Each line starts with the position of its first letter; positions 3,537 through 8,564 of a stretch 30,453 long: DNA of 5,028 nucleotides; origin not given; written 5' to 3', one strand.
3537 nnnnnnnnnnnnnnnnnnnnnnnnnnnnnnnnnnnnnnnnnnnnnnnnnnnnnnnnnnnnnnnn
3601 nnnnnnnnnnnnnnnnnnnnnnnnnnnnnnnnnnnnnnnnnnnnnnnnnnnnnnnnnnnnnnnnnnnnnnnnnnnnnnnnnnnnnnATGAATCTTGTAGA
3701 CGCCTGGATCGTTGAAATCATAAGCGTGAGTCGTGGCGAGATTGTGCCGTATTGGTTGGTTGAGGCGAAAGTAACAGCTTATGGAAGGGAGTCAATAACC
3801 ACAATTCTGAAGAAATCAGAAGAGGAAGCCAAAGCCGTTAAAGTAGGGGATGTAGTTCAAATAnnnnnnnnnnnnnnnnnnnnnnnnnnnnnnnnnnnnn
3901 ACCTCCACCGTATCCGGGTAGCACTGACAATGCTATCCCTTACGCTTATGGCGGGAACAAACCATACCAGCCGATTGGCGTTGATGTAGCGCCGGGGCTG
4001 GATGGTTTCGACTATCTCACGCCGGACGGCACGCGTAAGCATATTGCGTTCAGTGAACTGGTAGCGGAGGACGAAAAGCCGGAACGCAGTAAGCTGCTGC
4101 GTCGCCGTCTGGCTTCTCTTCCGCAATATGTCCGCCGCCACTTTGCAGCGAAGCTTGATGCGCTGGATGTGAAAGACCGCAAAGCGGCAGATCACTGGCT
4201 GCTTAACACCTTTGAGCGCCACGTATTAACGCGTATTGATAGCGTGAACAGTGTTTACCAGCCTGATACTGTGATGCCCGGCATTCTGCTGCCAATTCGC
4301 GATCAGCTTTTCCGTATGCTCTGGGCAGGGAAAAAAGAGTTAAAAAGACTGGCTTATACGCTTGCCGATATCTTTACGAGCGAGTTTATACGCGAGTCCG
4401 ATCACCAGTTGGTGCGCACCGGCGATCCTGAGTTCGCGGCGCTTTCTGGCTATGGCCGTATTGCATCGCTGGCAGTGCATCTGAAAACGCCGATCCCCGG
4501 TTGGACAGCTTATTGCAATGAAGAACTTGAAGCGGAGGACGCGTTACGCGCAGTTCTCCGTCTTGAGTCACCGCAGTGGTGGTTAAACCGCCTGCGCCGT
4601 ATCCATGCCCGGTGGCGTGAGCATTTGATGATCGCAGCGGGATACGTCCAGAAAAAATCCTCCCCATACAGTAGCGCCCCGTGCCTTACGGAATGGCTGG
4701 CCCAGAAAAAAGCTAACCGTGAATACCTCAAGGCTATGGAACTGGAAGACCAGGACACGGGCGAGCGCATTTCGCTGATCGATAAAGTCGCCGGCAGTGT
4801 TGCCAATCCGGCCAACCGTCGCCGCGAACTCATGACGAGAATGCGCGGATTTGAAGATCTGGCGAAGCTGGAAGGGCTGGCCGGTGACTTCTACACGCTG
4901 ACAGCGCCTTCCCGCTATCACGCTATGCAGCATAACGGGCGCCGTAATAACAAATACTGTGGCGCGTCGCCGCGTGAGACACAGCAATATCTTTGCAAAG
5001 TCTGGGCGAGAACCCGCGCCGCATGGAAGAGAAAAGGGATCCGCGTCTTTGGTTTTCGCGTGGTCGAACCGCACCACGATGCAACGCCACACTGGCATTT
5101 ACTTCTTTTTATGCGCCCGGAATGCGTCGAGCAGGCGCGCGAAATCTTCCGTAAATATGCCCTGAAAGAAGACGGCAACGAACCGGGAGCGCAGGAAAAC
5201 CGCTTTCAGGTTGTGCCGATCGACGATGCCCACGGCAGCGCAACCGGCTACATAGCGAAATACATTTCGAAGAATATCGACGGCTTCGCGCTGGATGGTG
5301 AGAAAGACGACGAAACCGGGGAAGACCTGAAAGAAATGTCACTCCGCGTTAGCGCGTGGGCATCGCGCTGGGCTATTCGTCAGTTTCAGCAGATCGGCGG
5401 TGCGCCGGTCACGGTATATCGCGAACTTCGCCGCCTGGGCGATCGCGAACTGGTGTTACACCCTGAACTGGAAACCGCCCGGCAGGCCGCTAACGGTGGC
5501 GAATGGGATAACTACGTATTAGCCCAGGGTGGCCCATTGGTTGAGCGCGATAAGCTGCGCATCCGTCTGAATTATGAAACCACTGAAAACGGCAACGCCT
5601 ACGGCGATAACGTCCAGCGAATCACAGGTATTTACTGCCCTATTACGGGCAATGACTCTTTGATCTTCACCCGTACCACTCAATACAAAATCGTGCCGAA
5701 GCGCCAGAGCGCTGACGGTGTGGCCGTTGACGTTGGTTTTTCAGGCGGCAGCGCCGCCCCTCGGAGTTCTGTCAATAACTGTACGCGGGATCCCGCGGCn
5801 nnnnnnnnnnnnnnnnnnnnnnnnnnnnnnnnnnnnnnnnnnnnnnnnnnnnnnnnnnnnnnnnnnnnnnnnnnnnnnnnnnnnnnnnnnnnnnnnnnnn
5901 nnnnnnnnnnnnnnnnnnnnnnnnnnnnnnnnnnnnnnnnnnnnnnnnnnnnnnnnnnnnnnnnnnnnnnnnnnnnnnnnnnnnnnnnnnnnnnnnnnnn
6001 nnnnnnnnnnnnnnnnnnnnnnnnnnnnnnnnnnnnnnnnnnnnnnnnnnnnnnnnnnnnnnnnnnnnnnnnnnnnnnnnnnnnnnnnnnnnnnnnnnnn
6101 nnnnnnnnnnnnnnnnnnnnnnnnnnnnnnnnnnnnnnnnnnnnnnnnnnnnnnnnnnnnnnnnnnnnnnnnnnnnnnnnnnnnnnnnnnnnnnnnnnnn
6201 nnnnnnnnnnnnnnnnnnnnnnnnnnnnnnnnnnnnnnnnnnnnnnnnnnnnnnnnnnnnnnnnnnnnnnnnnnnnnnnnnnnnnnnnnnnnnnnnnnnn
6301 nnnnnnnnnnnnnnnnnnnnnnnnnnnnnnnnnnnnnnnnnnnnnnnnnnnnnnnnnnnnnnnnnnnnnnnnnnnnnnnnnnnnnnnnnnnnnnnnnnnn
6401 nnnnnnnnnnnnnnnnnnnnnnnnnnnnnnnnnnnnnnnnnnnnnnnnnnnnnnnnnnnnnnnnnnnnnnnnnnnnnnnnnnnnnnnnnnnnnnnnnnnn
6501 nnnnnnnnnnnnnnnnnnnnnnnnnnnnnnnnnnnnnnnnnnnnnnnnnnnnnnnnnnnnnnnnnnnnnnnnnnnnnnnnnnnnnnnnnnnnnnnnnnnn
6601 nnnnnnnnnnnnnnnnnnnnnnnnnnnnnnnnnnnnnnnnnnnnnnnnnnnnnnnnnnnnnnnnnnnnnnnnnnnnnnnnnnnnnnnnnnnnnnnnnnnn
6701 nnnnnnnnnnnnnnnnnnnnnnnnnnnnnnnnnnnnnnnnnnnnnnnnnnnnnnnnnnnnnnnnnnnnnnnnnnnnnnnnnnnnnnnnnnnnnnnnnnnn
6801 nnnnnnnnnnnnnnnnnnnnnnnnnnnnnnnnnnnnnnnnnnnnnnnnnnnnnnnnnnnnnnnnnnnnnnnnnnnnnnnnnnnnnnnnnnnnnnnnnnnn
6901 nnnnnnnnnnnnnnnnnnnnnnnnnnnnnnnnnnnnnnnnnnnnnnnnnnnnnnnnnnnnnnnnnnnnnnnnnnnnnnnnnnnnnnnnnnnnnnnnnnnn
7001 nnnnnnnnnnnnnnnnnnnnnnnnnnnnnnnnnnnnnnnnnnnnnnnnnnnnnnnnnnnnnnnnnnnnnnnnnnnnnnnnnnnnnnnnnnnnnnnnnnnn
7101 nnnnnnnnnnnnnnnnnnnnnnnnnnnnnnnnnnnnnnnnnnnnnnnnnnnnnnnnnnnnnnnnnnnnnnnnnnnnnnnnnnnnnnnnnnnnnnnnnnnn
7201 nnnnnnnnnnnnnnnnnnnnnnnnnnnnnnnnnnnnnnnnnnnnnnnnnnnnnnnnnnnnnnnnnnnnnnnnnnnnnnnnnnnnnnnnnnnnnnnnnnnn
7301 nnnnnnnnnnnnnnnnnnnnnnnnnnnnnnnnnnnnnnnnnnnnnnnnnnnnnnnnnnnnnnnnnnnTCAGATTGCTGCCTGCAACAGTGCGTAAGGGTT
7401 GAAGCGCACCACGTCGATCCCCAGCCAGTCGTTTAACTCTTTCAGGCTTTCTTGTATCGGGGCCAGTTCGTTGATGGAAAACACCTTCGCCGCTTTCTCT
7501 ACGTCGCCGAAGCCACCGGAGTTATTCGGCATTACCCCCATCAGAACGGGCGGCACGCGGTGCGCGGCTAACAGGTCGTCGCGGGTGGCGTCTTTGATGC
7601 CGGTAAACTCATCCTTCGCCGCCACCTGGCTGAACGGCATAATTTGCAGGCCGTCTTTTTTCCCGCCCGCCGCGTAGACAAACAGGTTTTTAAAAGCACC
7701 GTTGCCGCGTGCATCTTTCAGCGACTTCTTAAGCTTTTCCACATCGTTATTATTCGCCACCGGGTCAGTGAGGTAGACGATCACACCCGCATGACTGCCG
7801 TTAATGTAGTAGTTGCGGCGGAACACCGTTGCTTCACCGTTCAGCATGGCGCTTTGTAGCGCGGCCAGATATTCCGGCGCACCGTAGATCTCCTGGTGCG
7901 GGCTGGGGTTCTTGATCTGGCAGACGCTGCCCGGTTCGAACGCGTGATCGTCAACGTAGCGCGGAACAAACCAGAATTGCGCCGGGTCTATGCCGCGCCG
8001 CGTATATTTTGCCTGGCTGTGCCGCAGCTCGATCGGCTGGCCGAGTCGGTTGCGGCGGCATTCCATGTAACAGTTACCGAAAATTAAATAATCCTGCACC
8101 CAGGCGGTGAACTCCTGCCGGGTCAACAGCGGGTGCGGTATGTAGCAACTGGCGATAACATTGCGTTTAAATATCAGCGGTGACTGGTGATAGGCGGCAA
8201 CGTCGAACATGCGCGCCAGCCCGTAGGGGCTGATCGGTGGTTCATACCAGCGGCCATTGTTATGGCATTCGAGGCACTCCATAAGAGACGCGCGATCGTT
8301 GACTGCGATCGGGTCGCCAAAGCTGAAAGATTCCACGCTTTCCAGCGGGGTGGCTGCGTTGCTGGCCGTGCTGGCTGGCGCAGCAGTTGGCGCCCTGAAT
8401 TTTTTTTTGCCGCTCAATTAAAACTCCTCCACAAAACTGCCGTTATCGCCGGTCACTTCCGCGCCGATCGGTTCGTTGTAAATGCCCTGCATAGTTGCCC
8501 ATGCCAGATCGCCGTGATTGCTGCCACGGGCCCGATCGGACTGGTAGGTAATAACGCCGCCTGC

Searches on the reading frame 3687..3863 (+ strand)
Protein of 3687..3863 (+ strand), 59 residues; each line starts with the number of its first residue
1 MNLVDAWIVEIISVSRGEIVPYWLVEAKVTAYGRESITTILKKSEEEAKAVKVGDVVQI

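Call 8: search_protein_families(library=pfam, proteins=[window:3687-3863:+], max_evalue=1)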
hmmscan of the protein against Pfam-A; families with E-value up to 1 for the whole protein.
window:3687-3863:+ (59 aa): 0 families

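Call 9: search_protein_families(library=phrogs, proteins=[window:3687-3863:+], max_evalue=0.1)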
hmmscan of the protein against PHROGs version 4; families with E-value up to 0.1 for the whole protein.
window:3687-3863:+ (59 aa): 2 families
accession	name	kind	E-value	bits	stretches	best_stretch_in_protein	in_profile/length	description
phrog_8110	-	unknown function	2.7e-12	47.7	1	1-56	1-56/59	-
phrog_3458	-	unknown function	0.046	15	0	1-39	1-47/66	-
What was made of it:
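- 3687..3866 (+): orf59, a 59-aa small ORF between dam and A. Context for the finding. phrog_8110 E 2.7e-12 (call 9).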

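Call 17: search_protein_families(library=ncbifam, proteins=[window:3687-3863:+], max_evalue=1)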
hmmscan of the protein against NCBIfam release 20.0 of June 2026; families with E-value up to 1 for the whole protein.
window:3687-3863:+ (59 aa): 2 families
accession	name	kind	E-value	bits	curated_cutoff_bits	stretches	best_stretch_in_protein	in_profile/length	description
NF004419.0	PRK05761.1-5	equivalog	0.046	11.6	1285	1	27-55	683-711/932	DNA-directed DNA polymerase I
NF011494.0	PRK14902.1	equivalog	0.06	12.1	319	1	19-50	148-179/444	16S rRNA (cytosine(967)-C(5))-methyltransferase RsmB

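Call 75: search_protein_families(library=padloc, proteins=[window:3687-3863:+], max_evalue=0.1)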
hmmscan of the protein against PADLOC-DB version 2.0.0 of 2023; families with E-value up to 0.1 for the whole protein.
window:3687-3863:+ (59 aa): 0 families

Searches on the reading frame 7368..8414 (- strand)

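Call 53: search_protein_families(library=pfam, proteins=[window:7368-8414:-], max_evalue=0.01)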
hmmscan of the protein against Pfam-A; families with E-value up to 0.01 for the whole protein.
window:7368-8414:- (348 aa): 1 family
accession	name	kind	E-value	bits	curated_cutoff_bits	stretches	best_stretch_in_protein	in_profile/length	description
PF04860.17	Phage_portal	-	3.1e-17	63.2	39.1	1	93-346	45-293/321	Phage portal protein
